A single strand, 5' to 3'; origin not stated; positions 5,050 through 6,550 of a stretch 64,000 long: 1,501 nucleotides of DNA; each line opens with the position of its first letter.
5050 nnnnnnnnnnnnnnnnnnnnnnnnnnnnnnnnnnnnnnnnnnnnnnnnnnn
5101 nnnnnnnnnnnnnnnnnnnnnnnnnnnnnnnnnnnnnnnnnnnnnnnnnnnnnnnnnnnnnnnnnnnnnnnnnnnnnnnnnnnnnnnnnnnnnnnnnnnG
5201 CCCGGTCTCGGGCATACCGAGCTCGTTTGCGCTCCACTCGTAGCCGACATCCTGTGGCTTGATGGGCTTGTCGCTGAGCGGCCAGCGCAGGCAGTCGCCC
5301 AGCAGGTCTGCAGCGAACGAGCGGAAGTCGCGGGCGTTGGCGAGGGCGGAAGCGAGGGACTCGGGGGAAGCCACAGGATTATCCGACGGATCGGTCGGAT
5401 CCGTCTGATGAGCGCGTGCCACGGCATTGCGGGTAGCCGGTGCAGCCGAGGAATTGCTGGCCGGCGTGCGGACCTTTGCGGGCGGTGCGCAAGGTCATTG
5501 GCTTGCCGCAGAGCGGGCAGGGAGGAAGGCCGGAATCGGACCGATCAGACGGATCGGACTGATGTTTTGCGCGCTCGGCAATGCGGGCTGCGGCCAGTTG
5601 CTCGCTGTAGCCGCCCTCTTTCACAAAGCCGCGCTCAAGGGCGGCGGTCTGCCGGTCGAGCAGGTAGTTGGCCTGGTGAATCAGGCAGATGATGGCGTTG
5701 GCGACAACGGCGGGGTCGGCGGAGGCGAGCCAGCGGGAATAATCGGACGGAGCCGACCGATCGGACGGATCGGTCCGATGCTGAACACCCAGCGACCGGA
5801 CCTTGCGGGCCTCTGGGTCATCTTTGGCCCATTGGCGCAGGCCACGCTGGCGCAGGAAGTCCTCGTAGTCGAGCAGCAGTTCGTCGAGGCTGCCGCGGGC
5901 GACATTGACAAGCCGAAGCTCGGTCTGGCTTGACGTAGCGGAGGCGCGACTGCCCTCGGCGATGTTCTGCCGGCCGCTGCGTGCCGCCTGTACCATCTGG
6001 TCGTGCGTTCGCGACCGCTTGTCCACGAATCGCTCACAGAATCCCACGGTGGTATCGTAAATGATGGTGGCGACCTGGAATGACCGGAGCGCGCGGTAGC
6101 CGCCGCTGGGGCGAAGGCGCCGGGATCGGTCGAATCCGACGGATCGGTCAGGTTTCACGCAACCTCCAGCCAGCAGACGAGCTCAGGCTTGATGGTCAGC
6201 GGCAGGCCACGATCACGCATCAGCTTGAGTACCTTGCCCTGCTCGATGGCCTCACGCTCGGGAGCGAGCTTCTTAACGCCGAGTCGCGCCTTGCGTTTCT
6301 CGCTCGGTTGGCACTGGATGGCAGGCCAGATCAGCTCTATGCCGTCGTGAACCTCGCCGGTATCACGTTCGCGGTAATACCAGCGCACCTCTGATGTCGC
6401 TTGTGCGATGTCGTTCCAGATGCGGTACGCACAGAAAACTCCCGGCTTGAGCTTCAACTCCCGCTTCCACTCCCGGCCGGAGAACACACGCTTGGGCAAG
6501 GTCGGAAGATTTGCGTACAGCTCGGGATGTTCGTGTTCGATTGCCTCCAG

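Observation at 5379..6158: Four copies of a GATCGG-rich palindromic mini-repeat inserted in-frame, stitching a four-helix-bundle module to a topoisomerase-type zinc ribbon and reaching into the methyltransferase N-terminus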

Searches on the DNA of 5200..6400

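Call 33: search_rna_families(source=window, start=5200, end=6400, threshold=evalue, max_evalue=1)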
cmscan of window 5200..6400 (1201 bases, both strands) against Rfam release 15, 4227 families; matches with E-value up to 1: 0.
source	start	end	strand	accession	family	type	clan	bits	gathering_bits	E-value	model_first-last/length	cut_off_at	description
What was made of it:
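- There is no Rfam match (call 33).
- Tried and rejected: Rfam scan of 5200-6400 at E up to 1: no match (call 33).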
